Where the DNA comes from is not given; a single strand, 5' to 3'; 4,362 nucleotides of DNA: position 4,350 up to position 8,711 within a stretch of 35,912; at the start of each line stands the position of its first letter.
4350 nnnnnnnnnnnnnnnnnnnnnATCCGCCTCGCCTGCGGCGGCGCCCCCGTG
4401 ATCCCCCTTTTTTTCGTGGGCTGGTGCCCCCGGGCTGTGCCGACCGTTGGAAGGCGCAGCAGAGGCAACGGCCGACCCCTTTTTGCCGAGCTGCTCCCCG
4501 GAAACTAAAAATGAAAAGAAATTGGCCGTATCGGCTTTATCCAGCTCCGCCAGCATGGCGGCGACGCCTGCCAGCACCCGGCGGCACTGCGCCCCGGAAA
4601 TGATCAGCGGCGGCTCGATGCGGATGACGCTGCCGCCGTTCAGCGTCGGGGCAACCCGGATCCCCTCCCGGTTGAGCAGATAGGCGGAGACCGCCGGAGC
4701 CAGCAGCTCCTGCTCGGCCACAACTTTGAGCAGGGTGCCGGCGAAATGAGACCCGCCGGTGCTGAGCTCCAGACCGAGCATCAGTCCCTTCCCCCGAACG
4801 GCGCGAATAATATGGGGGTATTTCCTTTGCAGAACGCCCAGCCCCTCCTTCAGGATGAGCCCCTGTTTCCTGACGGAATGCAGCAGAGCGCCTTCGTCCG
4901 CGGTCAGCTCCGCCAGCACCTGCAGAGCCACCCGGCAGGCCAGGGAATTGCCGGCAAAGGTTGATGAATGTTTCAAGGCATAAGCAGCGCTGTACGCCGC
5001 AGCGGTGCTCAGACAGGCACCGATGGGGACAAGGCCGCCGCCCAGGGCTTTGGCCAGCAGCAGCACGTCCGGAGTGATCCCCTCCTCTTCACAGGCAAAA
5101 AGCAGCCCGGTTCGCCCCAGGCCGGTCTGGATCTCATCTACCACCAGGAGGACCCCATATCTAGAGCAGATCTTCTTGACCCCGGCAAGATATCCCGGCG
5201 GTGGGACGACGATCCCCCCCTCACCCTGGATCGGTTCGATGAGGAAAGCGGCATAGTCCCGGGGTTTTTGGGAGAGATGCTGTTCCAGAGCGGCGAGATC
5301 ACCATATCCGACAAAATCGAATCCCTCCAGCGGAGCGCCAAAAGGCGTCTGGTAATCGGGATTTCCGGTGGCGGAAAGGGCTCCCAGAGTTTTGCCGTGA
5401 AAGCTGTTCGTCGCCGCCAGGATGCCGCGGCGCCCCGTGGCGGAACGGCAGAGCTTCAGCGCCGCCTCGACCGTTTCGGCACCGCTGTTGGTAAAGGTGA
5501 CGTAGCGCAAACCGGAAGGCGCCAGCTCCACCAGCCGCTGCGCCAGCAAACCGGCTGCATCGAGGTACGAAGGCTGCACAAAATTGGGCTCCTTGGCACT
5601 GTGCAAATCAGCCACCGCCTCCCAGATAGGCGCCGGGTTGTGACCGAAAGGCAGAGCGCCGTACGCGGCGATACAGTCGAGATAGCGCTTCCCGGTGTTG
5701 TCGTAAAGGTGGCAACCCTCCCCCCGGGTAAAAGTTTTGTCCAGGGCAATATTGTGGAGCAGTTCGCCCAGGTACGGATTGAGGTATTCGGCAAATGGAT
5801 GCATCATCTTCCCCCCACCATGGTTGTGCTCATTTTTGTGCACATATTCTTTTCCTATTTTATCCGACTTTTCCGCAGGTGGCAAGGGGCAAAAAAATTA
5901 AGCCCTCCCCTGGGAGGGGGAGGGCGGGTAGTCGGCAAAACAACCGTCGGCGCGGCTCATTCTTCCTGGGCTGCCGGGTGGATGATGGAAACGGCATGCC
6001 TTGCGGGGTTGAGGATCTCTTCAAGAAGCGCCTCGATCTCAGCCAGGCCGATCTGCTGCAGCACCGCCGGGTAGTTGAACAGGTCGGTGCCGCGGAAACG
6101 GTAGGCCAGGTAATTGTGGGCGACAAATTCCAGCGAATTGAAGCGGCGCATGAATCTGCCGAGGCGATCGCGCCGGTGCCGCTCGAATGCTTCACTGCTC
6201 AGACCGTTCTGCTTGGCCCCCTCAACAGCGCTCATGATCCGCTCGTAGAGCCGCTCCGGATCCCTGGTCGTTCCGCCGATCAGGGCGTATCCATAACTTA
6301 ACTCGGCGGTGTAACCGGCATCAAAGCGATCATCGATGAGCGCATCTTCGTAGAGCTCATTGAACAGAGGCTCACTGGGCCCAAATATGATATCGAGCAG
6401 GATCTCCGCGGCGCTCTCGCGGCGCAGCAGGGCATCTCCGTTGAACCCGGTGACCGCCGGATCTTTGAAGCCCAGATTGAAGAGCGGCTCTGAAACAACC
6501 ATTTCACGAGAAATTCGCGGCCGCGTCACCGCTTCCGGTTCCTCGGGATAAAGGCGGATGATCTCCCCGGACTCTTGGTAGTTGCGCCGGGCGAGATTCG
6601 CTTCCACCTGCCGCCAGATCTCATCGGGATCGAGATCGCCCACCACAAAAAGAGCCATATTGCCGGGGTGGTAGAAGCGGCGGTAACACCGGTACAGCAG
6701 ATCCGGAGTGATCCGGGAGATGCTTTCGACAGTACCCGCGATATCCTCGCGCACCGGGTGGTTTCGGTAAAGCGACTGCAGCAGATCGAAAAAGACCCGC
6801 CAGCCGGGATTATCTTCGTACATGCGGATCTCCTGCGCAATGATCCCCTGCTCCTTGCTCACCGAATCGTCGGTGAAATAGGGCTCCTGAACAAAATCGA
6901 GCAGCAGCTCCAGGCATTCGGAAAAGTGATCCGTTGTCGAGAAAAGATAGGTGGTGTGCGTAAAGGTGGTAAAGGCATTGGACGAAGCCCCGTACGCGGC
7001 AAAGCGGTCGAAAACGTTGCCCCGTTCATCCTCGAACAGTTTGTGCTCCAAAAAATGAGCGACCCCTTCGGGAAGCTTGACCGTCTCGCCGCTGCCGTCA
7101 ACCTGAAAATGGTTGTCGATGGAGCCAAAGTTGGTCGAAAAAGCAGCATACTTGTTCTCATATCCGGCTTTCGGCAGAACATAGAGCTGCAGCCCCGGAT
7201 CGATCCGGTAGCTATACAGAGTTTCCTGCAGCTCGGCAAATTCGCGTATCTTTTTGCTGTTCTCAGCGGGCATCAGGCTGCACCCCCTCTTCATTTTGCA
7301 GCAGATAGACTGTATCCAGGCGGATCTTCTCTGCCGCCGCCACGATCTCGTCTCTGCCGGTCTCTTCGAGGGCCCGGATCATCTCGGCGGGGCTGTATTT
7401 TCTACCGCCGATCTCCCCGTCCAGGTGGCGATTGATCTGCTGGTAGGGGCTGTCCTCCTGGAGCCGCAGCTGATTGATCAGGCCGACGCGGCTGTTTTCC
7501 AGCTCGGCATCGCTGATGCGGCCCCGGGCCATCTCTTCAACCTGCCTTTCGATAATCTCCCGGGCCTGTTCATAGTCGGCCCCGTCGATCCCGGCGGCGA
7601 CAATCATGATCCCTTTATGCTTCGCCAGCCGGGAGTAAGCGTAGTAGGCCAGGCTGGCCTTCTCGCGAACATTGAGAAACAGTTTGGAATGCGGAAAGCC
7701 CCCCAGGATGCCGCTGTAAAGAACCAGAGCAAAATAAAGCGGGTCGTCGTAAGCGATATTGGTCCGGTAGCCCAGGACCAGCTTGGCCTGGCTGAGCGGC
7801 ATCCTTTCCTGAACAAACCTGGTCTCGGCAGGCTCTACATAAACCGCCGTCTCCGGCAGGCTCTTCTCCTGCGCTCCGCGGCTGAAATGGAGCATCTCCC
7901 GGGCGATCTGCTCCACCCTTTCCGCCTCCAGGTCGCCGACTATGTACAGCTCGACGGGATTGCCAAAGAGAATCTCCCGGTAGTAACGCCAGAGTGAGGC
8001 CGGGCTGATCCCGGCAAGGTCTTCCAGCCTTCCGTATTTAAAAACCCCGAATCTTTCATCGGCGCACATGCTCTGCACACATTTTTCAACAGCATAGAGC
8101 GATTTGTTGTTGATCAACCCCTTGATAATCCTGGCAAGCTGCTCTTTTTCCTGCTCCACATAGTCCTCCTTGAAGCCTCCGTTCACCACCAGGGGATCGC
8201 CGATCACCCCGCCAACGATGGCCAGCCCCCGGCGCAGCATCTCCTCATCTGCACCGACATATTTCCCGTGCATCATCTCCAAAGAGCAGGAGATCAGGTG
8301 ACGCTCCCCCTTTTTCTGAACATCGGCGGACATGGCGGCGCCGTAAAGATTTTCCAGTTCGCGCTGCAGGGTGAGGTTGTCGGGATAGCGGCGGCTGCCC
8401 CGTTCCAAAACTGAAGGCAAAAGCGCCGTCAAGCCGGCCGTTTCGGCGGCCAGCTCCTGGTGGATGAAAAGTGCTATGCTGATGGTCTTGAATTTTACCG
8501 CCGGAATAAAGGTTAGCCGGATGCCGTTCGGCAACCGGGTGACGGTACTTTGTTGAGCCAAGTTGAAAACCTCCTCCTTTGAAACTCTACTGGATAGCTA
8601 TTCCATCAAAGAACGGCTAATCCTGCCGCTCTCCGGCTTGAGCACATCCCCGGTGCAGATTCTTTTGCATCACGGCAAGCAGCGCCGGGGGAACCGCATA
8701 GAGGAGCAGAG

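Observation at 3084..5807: Single-polypeptide fusion of a class-III aminotransferase with an acyl-ACP-reductase-like domain (possible thioester-to-amine module)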

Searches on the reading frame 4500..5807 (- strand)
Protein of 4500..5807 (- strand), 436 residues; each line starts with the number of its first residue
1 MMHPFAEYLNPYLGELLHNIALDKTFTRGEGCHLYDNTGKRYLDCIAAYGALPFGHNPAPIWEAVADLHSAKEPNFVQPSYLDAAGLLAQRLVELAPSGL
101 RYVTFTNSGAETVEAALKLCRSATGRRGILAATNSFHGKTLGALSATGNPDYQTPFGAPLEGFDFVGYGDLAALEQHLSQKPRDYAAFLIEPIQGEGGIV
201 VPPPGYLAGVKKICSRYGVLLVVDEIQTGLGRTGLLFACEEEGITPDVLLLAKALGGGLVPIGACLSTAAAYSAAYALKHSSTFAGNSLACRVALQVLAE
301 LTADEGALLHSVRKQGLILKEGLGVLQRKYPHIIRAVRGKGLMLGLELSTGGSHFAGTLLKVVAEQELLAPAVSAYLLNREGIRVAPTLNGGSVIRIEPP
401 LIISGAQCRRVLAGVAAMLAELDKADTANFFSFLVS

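Call 65: search_solved_structures(query=window:4500-5807:-, max_evalue=1e-40)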
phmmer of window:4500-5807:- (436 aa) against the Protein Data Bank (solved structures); distinct sequences matched with E-value up to 1e-40: 65 (the best 60 are shown).
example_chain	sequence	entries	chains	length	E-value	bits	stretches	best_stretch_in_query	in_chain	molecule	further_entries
4ppm_A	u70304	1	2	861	1.8e-93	317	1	5-349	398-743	Aminotransferase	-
8cpl_A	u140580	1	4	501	7.1e-83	282.2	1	32-422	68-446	Putrescine aminotransferase,Immunoglobulin G-binding protein A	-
5h7d_A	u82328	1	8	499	8.8e-83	281.8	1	32-422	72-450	Putrescine aminotransferase,Immunoglobulin G-binding protein A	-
5x3f_A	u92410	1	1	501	9.2e-83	281.8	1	32-422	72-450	Putrescine aminotransferase,Immunoglobulin G-binding protein A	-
4uox_A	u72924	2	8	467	1.1e-82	281.6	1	32-420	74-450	PUTRESCINE AMINOTRANSFERASE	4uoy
8r2p_A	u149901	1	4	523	1.6e-82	281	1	32-421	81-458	Putrescine aminotransferase,Immunoglobulin G-binding protein A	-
8ht2_A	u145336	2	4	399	8.4e-63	216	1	27-349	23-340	Acetylornithine aminotransferase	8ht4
7nn1_A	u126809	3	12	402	1.1e-61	212.4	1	26-419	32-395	Acetylornithine aminotransferase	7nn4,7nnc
5viu_A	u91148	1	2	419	9.3e-61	209.3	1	22-374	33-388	Acetylornithine aminotransferase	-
1vef_A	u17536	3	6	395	1.6e-59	205.3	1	23-365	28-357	Acetylornithine/acetyl-lysine aminotransferase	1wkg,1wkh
2ord_A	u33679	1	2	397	2e-58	201.6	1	23-350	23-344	Acetylornithine aminotransferase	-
2e54_A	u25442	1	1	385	2.1e-58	201.6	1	24-350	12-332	Acetylornithine aminotransferase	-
9y3m_B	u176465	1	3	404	4.1e-58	200.6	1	22-348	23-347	Ornithine aminotransferase, renal form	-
3ruy_A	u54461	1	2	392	4.1e-58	200.6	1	25-353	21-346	Ornithine aminotransferase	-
1gbn_A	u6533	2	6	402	1.5e-57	198.8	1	22-348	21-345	ORNITHINE AMINOTRANSFERASE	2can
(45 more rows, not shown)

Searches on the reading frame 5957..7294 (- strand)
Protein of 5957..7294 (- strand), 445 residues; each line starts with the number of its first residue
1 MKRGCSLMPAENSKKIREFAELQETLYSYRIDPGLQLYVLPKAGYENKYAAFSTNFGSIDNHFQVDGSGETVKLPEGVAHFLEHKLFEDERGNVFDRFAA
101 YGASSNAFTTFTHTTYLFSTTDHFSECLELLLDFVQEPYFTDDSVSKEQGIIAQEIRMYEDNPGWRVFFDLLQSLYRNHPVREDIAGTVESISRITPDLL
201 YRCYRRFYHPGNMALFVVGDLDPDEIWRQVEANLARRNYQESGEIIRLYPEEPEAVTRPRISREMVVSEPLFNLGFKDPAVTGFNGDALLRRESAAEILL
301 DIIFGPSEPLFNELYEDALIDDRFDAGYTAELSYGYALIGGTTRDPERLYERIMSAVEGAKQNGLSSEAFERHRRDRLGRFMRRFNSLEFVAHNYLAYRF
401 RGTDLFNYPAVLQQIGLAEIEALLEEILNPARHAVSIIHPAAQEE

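Call 11: search_protein_families(library=pfam, proteins=[window:5957-7294:-], max_evalue=0.001)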
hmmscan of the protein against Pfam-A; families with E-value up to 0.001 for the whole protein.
window:5957-7294:- (445 aa): 2 families
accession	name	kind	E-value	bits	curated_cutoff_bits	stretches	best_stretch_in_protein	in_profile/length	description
PF05193.26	Peptidase_M16_C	-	6.4e-21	75.5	23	1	195-375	2-179/181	Peptidase M16 inactive domain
PF00675.25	Peptidase_M16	-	3.4e-17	63.1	22.3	1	76-188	31-148/149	Insulinase (Peptidase family M16)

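Call 12: search_protein_families(library=ncbifam, proteins=[window:5957-7294:-], max_evalue=0.00001)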
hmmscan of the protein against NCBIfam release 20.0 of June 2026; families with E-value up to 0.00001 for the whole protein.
window:5957-7294:- (445 aa): 3 families
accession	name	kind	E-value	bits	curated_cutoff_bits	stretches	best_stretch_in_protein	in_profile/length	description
NF047421.1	YfmH_fam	equivalog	6.8e-161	536.2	250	1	18-440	2-423/425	EF-P 5-aminopentanol modification-associated protein YfmH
NF047422.1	YfmF_fam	equivalog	8.5e-13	48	285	1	111-242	85-221/412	EF-P 5-aminopentanol modification-associated protein YfmF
TIGR02110.1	PQQ_syn_pqqF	equivalog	8.5e-12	44.6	320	1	77-219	41-192/697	pyrroloquinoline quinone biosynthesis protein PqqF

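Call 60: find_homologous_proteins(query=window:5957-7294:-, max_evalue=1e-30)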
Query window:5957-7294:- (445 aa): 6732 proteins with E <= 1e-30 among 8000 candidates; the best 120 are listed.
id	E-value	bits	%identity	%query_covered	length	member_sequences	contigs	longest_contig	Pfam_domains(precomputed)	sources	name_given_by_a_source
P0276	1.6e-294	994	100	98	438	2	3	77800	PF00675.26,PF05193.27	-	-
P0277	7.8e-273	923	92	98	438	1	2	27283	PF00675.26,PF05193.27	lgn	-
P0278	5.5e-258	874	87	98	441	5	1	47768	PF00675.26,PF05193.27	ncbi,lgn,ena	-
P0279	2.6e-242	822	82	97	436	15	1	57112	PF00675.26,PF05193.27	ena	-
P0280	7.8e-235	798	80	97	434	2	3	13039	PF00675.26,PF05193.27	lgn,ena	-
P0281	1.4e-234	797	81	97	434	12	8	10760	PF00675.26,PF05193.27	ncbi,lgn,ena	-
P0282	2.8e-234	796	80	97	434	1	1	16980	PF00675.26,PF05193.27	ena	-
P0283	2.7e-232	789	78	97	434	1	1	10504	PF00675.26,PF05193.27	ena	-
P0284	1.5e-231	787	79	97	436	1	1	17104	PF00675.26,PF05193.27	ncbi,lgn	-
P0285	3.9e-229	779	78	98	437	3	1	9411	PF00675.26,PF05193.27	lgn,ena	-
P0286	6.1e-228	775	75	98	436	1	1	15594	PF00675.26,PF05193.27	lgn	-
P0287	8.3e-228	775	77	98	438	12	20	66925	PF00675.26,PF05193.27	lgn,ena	-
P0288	1.9e-227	773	77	97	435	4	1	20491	PF00675.26,PF05193.27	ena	-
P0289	1.4e-224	764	76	98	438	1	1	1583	PF00675.26,PF05193.27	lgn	-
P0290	5.5e-224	762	76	97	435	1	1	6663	PF00675.26,PF05193.27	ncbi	-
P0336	1.4e-177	609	62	97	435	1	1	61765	PF00675.26,PF05193.27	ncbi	ncbi:MAG: EF-P 5-aminopentanol modification-associated protein YfmH [Bacillota bacterium]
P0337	1.9e-177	609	63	98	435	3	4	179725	PF00675.26,PF05193.27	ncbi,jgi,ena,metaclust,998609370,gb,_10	metaclust:\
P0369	1.1e-173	596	63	96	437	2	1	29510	PF00675.26,PF05193.27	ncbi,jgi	ncbi:MAG: EF-P 5-aminopentanol modification-associated protein YfmH [Dethiobacteria bacterium]|jgi:p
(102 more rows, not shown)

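Call 61: find_encoding_contigs(protein=P0336, flank=7000, max_places=1)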
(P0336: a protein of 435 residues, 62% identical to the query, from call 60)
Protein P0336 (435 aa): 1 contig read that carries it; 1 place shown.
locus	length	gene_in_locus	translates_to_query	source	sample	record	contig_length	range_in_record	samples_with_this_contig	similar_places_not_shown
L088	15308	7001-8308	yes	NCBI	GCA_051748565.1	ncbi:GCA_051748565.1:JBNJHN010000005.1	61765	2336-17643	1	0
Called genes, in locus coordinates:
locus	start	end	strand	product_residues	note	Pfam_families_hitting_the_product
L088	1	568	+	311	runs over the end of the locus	PF13623:SurA_N_2, PF13624:SurA_N_3, PF09312:SurA_N, PF13145:Rotamase_2, PF13616:Rotamase_3, PF00639:Rotamase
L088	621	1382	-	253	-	PF07685:GATase_3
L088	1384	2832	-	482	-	PF08245:Mur_ligase_M, PF08353:MurT_C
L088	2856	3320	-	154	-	PF00571:CBS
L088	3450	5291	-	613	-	PF00111:Fer2, PF17650:RACo_linker, PF17651:Raco_middle, PF14574:RACo_C_ter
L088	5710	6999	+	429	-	PF05193:Peptidase_M16_C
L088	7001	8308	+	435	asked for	PF00675:Peptidase_M16, PF05193:Peptidase_M16_C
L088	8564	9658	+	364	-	PF01950:FBPase_3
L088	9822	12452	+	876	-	PF00202:Aminotran_3, PF01488:Shikimate_DH (weak)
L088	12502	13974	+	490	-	PF00587:tRNA-synt_2b, PF03129:HGTP_anticodon, PF09180:ProRS-C_1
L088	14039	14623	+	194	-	PF01812:5-FTHF_cyc-lig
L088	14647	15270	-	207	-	PF21313:EthR_C (faint), PF00440:TetR_N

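Call 62: find_encoding_contigs(protein=P0369, flank=7000, max_places=1)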
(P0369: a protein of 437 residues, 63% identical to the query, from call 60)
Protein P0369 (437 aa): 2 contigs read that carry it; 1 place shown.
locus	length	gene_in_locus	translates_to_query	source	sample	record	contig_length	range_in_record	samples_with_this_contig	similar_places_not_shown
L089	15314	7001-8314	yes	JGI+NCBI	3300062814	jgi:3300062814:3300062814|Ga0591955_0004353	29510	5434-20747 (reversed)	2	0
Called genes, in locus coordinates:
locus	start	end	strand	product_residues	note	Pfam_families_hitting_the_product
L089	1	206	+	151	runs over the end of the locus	PF07331:TctB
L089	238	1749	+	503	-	PF01970:TctA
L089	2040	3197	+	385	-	PF13477:Glyco_trans_4_2, PF13439:Glyco_transf_4, PF13579:Glyco_trans_4_4, PF20706:GT4-conflict (weak), PF00534:Glycos_transf_1, PF13692:Glyco_trans_1_4, PF13524:Glyco_trans_1_2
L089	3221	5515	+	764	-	-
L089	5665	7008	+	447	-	PF05193:Peptidase_M16_C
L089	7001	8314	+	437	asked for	PF00675:Peptidase_M16, PF05193:Peptidase_M16_C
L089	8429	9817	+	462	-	PF00202:Aminotran_3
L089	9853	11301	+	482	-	PF00587:tRNA-synt_2b, PF03129:HGTP_anticodon, PF09180:ProRS-C_1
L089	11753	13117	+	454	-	PF00291:PALP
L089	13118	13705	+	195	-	PF01812:5-FTHF_cyc-lig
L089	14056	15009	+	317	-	PF01497:Peripla_BP_2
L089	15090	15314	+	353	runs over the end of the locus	PF01032:FecCD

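Call 63: find_encoding_contigs(protein=P0337, flank=7000, max_places=1)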
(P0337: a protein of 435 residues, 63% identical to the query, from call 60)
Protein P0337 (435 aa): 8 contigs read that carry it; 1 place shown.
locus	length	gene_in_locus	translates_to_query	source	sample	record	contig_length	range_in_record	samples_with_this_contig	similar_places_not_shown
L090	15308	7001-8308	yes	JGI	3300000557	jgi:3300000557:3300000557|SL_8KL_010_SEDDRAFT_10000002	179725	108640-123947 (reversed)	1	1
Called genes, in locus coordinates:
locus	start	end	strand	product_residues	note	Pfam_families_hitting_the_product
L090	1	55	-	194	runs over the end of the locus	PF01558:POR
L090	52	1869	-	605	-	PF01855:POR_N, PF02775:TPP_enzyme_C, PF00037:Fer4 (weak)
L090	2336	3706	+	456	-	PF00291:PALP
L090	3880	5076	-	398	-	PF00108:Thiolase_N, PF02803:Thiolase_C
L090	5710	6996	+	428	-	-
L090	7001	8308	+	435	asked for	PF00675:Peptidase_M16, PF05193:Peptidase_M16_C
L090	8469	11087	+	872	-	PF00202:Aminotran_3, PF01488:Shikimate_DH (weak)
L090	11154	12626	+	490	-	PF00587:tRNA-synt_2b, PF03129:HGTP_anticodon, PF09180:ProRS-C_1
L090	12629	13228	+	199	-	PF01812:5-FTHF_cyc-lig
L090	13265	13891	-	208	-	PF00440:TetR_N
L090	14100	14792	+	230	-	PF00149:Metallophos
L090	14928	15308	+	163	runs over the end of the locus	PF01257:2Fe-2S_thioredx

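Call 75: find_encoding_contigs(protein=P0276, flank=10000, max_places=3)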
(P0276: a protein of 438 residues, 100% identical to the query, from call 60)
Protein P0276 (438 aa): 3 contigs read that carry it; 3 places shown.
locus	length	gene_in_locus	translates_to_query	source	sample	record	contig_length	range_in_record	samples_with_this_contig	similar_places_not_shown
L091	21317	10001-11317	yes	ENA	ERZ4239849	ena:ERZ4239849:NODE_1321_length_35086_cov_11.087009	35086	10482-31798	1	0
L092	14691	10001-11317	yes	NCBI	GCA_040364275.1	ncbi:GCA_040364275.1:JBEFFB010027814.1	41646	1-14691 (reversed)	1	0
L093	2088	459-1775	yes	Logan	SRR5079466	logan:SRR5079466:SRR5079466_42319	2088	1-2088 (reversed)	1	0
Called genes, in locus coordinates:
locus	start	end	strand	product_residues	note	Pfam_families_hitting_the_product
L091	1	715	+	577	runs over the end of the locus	PF01979:Amidohydro_1, PF07969:Amidohydro_3 (weak), PF13382:Adenine_deam_C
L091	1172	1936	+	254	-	PF02585:PIG-L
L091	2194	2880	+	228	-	PF04239:DUF421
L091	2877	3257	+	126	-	PF14276:DUF4363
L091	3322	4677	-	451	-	PF03448:MgtE_N, PF00571:CBS, PF01769:MgtE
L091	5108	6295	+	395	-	PF13439:Glyco_transf_4, PF13579:Glyco_trans_4_4, PF00534:Glycos_transf_1, PF13692:Glyco_trans_1_4, PF13524:Glyco_trans_1_2 (weak)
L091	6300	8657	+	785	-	-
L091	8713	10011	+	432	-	PF05193:Peptidase_M16_C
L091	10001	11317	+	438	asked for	PF00675:Peptidase_M16, PF05193:Peptidase_M16_C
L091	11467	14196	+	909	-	PF00202:Aminotran_3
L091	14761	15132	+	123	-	PF00392:GntR, PF13730:HTH_36 (weak)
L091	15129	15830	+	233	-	PF00005:ABC_tran, PF13304:AAA_21 (weak)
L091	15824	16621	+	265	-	-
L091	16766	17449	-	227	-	PF01613:Flavin_Reduct, PF00301:Rubredoxin, PF21349:RUBY_RBDX (faint)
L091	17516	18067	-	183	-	PF01202:SKI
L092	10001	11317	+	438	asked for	PF00675:Peptidase_M16, PF05193:Peptidase_M16_C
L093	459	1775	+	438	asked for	PF00675:Peptidase_M16, PF05193:Peptidase_M16_C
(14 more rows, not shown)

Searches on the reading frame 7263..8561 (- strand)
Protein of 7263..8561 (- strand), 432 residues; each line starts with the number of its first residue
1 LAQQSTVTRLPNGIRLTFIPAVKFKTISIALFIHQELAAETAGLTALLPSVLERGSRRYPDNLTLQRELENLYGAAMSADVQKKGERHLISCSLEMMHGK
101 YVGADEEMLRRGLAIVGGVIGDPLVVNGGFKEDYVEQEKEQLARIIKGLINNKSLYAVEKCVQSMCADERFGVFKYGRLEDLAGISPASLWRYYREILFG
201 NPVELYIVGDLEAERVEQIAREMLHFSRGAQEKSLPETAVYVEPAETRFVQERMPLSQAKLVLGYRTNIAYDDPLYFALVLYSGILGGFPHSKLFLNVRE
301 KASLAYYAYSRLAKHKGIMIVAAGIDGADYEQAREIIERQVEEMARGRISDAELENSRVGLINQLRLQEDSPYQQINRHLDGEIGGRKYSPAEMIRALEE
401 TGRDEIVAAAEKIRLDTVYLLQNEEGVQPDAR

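Call 11: search_protein_families(library=pfam, proteins=[window:7263-8561:-], max_evalue=0.001)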
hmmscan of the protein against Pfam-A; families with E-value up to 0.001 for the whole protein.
window:7263-8561:- (432 aa): 1 family
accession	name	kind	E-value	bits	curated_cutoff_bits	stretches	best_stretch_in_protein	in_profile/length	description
PF05193.26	Peptidase_M16_C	-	5.1e-27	95.3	23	1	185-358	2-178/181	Peptidase M16 inactive domain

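Call 12: search_protein_families(library=ncbifam, proteins=[window:7263-8561:-], max_evalue=0.00001)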
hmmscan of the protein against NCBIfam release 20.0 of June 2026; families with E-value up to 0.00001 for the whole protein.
window:7263-8561:- (432 aa): 1 family
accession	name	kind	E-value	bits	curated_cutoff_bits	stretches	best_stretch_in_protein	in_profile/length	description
NF047422.1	YfmF_fam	equivalog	7.4e-132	440.1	285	1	12-424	1-412/412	EF-P 5-aminopentanol modification-associated protein YfmF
